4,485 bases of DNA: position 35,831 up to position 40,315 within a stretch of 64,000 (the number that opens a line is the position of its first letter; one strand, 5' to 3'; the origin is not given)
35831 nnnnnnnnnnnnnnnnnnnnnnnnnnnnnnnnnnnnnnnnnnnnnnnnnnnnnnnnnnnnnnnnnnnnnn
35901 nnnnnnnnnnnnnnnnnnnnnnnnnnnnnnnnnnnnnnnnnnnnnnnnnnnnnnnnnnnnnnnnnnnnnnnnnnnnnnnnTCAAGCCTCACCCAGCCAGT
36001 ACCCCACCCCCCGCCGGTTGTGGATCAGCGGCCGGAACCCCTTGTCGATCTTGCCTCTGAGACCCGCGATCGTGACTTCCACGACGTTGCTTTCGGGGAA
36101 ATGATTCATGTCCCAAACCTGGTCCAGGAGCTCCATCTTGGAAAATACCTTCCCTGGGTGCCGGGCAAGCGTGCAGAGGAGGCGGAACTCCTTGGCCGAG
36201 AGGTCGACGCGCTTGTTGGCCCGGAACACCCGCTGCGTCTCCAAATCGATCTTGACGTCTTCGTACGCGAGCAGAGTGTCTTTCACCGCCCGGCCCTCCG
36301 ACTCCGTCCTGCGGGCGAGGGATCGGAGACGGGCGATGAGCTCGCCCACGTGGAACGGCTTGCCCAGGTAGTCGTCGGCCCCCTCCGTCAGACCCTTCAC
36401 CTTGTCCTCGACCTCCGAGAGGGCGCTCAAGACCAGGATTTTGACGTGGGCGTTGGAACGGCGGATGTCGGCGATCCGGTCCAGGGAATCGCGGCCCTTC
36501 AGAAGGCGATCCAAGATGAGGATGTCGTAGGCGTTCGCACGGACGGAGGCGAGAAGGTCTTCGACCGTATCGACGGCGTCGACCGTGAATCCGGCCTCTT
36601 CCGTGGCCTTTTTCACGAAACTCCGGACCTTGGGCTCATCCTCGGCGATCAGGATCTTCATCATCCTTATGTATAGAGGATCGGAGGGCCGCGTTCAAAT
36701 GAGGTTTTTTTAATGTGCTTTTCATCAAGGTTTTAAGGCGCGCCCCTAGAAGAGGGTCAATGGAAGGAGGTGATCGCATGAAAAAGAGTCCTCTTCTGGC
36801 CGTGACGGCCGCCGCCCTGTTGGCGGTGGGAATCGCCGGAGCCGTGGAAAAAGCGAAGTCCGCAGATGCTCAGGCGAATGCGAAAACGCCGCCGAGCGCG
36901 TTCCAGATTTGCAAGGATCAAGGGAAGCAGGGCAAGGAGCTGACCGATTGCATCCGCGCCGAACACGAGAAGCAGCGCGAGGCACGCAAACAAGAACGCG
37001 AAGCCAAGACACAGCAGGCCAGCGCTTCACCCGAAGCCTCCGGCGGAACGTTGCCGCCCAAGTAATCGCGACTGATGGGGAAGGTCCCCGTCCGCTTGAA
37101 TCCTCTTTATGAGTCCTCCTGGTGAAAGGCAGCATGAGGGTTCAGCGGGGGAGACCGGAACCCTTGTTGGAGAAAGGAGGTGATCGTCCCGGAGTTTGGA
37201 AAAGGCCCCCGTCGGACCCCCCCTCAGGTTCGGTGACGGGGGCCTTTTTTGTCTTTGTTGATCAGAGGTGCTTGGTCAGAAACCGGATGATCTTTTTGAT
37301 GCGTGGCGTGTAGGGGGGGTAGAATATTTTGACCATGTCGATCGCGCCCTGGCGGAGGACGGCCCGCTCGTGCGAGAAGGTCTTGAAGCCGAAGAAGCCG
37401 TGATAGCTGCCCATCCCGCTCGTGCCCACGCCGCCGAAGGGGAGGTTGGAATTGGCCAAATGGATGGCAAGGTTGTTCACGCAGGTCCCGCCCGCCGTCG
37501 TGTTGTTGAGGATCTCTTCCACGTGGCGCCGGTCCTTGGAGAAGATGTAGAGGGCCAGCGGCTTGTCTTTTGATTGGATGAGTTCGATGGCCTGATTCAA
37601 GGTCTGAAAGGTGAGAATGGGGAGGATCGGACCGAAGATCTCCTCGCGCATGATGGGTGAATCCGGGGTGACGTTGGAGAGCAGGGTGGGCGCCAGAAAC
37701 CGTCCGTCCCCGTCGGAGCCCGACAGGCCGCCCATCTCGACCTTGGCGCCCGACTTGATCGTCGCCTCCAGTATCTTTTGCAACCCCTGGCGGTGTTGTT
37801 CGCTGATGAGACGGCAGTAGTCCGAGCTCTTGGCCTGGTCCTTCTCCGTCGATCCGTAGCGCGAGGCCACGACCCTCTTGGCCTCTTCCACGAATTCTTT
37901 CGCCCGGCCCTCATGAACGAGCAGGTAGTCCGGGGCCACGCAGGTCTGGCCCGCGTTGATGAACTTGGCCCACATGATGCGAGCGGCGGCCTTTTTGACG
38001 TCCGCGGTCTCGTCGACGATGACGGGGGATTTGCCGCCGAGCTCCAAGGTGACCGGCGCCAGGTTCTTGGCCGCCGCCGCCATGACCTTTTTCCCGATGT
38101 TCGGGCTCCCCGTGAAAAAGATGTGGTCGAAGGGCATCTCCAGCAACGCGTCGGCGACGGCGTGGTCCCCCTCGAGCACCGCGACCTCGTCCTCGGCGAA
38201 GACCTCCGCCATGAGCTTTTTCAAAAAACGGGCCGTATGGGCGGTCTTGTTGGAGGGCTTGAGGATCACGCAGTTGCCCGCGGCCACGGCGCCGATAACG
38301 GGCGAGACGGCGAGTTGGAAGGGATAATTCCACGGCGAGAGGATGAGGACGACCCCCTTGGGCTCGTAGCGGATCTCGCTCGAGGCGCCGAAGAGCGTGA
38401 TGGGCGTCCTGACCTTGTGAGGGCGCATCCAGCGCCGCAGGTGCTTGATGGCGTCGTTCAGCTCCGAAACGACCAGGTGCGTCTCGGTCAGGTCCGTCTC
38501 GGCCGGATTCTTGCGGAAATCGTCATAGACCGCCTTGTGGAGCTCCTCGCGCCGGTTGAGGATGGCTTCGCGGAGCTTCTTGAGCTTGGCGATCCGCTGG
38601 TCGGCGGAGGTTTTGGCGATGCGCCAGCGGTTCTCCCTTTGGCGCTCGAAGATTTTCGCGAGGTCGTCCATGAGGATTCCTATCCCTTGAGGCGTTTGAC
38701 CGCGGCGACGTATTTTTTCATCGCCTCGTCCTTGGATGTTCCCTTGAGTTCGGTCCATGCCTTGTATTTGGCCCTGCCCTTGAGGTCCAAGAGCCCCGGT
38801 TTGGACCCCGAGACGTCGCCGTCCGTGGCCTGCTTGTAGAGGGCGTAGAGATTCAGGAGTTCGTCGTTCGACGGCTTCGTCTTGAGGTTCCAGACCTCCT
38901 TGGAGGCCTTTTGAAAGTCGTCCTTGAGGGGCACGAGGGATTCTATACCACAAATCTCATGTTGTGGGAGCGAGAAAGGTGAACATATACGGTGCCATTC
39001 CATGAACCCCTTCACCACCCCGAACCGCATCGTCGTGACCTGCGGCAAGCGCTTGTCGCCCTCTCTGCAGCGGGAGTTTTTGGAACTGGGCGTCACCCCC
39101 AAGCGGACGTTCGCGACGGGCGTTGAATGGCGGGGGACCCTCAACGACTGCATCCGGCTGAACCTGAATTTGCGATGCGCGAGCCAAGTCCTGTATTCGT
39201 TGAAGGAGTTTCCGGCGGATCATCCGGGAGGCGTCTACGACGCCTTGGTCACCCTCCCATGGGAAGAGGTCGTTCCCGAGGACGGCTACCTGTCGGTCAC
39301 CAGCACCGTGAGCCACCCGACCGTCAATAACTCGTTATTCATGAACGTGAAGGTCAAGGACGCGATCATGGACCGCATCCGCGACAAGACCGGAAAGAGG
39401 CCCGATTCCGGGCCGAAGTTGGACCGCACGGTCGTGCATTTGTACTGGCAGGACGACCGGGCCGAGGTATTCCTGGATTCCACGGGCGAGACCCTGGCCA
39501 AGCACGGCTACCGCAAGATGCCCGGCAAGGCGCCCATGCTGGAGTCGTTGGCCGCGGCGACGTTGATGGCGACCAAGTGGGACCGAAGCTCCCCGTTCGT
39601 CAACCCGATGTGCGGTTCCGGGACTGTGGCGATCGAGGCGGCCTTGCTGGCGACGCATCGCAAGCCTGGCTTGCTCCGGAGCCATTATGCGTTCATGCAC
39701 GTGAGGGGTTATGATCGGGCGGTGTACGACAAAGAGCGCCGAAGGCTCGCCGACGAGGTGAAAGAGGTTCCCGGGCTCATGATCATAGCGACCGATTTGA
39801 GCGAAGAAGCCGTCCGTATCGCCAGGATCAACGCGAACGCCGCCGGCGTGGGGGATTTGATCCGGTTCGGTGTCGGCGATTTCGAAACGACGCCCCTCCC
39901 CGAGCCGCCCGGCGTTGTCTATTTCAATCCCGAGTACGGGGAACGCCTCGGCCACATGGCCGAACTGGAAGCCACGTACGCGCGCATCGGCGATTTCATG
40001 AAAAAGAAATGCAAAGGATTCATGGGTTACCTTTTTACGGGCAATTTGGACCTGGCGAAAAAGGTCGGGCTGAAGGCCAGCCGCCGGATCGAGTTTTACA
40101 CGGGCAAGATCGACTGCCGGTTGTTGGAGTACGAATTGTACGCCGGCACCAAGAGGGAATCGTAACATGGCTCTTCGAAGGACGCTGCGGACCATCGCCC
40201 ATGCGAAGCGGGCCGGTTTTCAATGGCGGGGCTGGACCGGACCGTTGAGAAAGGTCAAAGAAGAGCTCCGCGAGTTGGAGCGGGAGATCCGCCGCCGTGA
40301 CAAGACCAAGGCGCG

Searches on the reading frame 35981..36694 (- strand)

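Call 69: search_protein_families(library=pfam, proteins=[window:35981-36694:-])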
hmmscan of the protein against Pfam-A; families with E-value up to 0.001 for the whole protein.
window:35981-36694:- (237 aa): 2 families
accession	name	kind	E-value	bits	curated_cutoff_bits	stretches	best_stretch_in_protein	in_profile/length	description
PF00072.30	Response_reg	-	9.2e-23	81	30.2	1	14-123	1-110/111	Response regulator receiver domain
PF00486.34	Trans_reg_C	-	2.4e-22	79.2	26.2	1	161-233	2-76/77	Transcriptional regulatory protein, C terminal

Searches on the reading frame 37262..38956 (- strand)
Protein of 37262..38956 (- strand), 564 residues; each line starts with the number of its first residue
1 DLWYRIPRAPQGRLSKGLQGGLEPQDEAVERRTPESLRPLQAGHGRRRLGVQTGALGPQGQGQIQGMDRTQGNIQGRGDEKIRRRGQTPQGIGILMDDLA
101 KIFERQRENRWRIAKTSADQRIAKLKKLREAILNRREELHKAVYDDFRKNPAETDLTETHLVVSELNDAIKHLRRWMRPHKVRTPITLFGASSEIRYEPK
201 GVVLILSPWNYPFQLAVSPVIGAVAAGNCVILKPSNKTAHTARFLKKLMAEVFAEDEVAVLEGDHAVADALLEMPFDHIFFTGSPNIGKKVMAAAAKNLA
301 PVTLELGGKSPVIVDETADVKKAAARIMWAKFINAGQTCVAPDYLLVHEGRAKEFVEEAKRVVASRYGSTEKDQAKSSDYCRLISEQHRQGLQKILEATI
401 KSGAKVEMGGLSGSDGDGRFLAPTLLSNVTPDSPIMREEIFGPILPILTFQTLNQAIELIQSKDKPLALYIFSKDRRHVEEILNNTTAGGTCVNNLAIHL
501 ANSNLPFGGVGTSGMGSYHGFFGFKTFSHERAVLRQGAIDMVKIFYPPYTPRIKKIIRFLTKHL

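Call 69: search_protein_families(library=pfam, proteins=[window:37262-38956:-])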
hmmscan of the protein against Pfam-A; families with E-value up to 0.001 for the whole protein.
window:37262-38956:- (564 aa): 2 families
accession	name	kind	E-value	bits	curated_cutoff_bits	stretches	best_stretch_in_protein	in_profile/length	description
PF00171.27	Aldedh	-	1.4e-99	334.1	23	1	102-531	34-459/461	Aldehyde dehydrogenase family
PF05893.19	LuxC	-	2.5e-06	27.1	21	1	193-362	82-255/401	Acyl-CoA reductase (LuxC)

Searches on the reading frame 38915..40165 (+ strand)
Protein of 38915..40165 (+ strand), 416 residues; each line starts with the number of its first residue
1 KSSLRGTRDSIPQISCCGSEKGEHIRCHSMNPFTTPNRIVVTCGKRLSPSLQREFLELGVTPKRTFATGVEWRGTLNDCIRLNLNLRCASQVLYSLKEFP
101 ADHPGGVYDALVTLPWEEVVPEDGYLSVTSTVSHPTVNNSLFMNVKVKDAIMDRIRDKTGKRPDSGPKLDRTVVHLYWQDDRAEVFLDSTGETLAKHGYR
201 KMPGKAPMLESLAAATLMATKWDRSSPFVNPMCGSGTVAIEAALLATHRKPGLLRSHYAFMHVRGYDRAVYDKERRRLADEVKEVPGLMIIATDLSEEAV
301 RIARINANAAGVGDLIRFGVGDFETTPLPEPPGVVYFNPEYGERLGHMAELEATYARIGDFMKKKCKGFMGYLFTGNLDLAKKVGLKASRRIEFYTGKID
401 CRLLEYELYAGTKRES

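Call 69: search_protein_families(library=pfam, proteins=[window:38915-40165:+])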
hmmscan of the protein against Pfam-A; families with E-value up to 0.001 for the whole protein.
window:38915-40165:+ (416 aa): 3 families
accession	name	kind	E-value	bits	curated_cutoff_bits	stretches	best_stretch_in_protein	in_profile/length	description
PF01170.24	UPF0020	-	1.1e-39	136.7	22.3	1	198-403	2-195/197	RMKL-like, methyltransferase domain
PF22020.1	RlmL_1st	-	1.5e-08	34.9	27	1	39-93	2-55/55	RlmL ferredoxin-like domain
PF02926.22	THUMP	-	5.3e-05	24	20.6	1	107-187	7-83/84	THUMP domain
